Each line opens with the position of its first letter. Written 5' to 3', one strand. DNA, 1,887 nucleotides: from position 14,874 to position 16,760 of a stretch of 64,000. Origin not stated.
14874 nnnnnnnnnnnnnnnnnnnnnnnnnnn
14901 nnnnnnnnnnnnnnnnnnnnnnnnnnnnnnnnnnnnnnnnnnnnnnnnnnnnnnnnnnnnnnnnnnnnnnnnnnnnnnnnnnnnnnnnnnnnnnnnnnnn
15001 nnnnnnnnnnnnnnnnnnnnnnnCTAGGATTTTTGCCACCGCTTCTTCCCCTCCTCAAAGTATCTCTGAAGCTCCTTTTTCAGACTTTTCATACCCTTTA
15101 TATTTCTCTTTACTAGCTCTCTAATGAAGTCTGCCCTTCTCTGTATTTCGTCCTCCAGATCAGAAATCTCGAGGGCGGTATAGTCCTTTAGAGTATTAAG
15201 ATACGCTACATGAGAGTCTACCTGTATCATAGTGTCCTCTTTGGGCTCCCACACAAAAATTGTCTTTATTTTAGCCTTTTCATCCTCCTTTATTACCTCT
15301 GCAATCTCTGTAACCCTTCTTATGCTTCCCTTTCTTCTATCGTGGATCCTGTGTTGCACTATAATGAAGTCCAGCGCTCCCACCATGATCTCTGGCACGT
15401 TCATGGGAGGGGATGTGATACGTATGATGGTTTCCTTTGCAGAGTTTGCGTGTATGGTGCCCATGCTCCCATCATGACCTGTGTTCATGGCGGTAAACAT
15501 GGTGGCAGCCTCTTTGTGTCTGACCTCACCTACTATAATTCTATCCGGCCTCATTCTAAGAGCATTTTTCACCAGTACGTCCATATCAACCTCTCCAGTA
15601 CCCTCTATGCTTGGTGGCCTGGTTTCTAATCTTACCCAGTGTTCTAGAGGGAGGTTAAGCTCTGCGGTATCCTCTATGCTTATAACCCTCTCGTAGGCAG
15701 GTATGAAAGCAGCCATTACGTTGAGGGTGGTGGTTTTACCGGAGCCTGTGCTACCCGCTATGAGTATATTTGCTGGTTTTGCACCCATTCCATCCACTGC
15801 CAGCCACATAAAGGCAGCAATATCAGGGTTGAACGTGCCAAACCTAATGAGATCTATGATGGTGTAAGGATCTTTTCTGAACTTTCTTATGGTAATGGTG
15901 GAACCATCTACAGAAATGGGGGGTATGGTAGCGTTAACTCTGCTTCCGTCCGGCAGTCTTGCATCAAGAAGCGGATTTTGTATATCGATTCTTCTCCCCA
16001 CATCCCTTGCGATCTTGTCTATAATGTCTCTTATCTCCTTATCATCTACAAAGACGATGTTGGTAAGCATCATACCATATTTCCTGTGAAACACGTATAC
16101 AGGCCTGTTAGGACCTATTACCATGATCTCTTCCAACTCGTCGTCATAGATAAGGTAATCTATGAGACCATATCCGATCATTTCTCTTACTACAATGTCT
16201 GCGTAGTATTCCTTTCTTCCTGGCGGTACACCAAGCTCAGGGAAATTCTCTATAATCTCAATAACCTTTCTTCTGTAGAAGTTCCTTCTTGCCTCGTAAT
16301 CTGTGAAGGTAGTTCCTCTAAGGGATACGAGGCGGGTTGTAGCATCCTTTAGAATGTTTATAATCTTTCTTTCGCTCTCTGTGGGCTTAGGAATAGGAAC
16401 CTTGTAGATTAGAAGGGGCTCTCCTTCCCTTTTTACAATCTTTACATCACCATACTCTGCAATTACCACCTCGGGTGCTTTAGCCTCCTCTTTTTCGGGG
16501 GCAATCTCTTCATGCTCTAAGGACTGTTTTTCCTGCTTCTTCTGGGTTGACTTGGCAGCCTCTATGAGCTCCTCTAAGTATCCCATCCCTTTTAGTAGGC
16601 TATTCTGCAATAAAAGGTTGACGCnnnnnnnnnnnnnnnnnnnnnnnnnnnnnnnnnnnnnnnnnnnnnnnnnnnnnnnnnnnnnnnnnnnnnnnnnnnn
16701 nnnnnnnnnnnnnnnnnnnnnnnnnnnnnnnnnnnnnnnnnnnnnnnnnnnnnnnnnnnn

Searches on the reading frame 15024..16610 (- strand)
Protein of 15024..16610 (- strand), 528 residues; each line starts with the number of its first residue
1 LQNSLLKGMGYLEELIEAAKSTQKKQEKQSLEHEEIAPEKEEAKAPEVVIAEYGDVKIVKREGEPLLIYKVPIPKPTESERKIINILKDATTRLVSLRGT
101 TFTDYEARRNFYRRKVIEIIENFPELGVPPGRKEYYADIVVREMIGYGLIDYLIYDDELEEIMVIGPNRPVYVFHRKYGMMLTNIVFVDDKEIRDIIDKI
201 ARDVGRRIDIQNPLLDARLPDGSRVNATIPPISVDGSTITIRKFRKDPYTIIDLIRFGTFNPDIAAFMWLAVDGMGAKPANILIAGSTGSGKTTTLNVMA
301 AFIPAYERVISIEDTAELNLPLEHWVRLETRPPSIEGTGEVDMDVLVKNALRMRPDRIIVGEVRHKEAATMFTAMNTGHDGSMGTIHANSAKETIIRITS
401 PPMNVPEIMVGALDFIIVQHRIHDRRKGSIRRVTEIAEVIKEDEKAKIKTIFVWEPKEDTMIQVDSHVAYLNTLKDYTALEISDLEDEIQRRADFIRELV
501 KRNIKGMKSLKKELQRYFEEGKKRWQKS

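Call 8: search_protein_families(library=pfam, max_evalue=0.01, proteins=[window:15024-16610:-])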
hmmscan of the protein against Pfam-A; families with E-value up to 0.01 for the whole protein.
window:15024-16610:- (528 aa): 3 families
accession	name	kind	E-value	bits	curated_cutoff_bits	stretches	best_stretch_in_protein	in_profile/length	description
PF00437.27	T2SSE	-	2.2e-48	165.2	24.9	1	153-422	11-278/370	Type II/IV secretion system protein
PF01580.24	FtsK_SpoIIIE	-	6.5e-06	26.2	24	1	279-299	39-59/221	FtsK/SpoIIIE family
PF06414.18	Zeta_toxin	-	0.00038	20.4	22.3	1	277-313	14-50/199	Zeta toxin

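Call 13: find_encoding_contigs(protein=window:15024-16610:-, flank=5000, max_places=6)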
Protein window:15024-16610:- (528 aa): no gene with exactly this product is on record in the collection.

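Call 15: find_related_loci(query=window:15024-16610:-, collection=genome_contigs, flank=10000)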
Query window:15024-16610:- (528 aa) in genome_contigs; peptide patterns used: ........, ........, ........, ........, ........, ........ (x = any residue, [..] = any of these).
180 stretches matched a pattern; 97 encode a relative of the query (tblastn E <= 1e-3); the best 80 are kept; 80 distinct loci.
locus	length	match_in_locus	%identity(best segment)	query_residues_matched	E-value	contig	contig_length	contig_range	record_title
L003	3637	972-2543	74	9-527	0e+0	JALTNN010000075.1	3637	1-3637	MAG: Candidatus Micrarchaeota archaeon isolate S139_metabat2_scaf2bin.133 S139_NODE_44664_length_3637_cov_1.547578, whol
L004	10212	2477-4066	73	5-527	0e+0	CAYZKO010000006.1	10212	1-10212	MAG TPA_asm: uncultured archaeon isolate SRP144503_co3_138 genome assembly, contig: NODE_2061_length_10212_cov_8.457123,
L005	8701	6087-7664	72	8-527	0e+0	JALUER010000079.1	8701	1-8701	MAG: Candidatus Micrarchaeota archaeon isolate S143_metabat1_scaf2bin.076 S143_NODE_6230_length_8701_cov_1.911943, whole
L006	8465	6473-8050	77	8-527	0e+0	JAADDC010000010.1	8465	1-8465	MAG: Candidatus Iainarchaeum archaeon isolate L_MaxBin.080 contig-127_10752, whole genome shotgun sequence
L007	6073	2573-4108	59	13-518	0e+0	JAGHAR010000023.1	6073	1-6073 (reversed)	MAG: Candidatus Iainarchaeum archaeon isolate AUK235 PB_MBMC_189_c_000000000057, whole genome shotgun sequence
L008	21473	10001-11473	57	40-528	0e+0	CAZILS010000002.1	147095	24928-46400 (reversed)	MAG TPA_asm: uncultured archaeon isolate SRP141376_co4_238 genome assembly, contig: NODE_113_length_147095_cov_17.318872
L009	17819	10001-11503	57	12-522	0e+0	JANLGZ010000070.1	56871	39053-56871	MAG: archaeon isolate P6-4 k99_267220, whole genome shotgun sequence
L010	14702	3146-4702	56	13-523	0e+0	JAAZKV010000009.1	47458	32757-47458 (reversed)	MAG: Candidatus Iainarchaeum archaeon isolate AS22ysBPME_79 44504_AS22, whole genome shotgun sequence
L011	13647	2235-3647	62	47-516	0e+0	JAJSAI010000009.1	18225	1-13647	MAG: archaeon isolate Dive96_bin4.413 k141_1683678, whole genome shotgun sequence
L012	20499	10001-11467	58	39-526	0e+0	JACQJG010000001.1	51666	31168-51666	MAG: Candidatus Iainarchaeum archaeon isolate NC_groundwater_1145_Ag_S-0.1um_48_87 S_p1_S3_coassembly_k141_76649, whole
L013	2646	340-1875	57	6-525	0e+0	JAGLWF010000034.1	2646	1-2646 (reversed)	MAG: Nanoarchaeota archaeon isolate RS_12_14 ZL285.bin.14.fa_34, whole genome shotgun sequence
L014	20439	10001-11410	58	50-518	0e+0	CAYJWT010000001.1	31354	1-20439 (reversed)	MAG TPA_asm: uncultured archaeon isolate ERP125453_co1_509 genome assembly, contig: NODE_1191_length_31354_cov_5.296208,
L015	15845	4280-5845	54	7-525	0e+0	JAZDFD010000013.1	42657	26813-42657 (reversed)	MAG: Candidatus Iainarchaeum archaeon isolate MEGAHIT-group-0.184 k141_7787563, whole genome shotgun sequence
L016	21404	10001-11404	58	52-520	0e+0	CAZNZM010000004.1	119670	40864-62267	MAG TPA_asm: uncultured archaeon isolate binchicken_co107_421 genome assembly, contig: NODE_337_length_119670_cov_9.2537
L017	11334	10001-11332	60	50-492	2e-179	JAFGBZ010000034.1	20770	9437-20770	MAG: Candidatus Iainarchaeum archaeon isolate Zod_Metabat.1066 k87_4115255, whole genome shotgun sequence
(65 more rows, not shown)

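Call 18: search_protein_families(library=ncbifam, max_evalue=0.1, proteins=[window:15024-16610:-])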
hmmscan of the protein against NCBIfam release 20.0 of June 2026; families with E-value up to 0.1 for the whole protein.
window:15024-16610:- (528 aa): 32 families (the best 25 are shown)
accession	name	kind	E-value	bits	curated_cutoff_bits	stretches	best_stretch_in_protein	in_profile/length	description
NF058587.1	archaellum_moto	equivalog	8.9e-94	315.1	550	1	100-521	112-521/527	archaellum flagellar ATPase motor FlaI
TIGR03819.1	heli_sec_ATPase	hypoth_equivalog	1.8e-72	244.4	373.15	1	138-398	43-297/340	TadA family conjugal transfer-associated ATPase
NF053672.1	bindosome_BasE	exception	7.9e-55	186.5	1000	1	103-521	95-511/512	bindosome assembly system ATPase subunit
TIGR02788.1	VirB11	equivalog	1.2e-49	169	249.95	1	156-399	4-263/308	P-type DNA transfer ATPase VirB11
TIGR02782.1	TrbB_P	equivalog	7.9e-48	163.3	304.55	1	143-442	8-296/303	P-type conjugative transfer ATPase TrbB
NF010469.0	PRK13894.1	subfamily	2.2e-39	135.7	508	1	146-439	24-307/320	conjugal transfer ATPase TrbB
NF010475.0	PRK13900.1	equivalog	3e-34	118.6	389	2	278-398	159-279/333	type IV secretion system ATPase VirB11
NF010407.0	PRK13833.1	subfamily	5.4e-33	114.8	499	1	157-438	29-299/323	conjugal transfer protein TrbB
NF010425.0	PRK13851.1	equivalog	1.2e-31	109.9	461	2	280-391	163-273/344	type IV secretion system protein VirB11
NF041000.1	ATPase_ComGA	equivalog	1e-18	67.3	300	1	282-407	131-251/267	competence type IV pilus ATPase ComGA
TIGR01420.1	pilT_fam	subfamily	1.4e-16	60.6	319.1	1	282-471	125-323/343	PilT/PilU family type 4a pilus ATPase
NF007755.0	PRK10436.1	equivalog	1.5e-16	60.2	617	1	281-422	221-355/465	type II secretion system protein GspE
TIGR02538.1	type_IV_pilB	equivalog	1.4e-13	50.3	675.65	1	281-425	318-454/564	type IV-A pilus assembly ATPase PilB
TIGR02525.1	plasmid_TraJ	equivalog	4.5e-12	45.6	368.3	1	270-435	146-310/372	plasmid transfer ATPase TraJ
TIGR02533.1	type_II_gspE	equivalog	7.2e-12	44.7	630.25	1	281-423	245-380/486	type II secretion system ATPase GspE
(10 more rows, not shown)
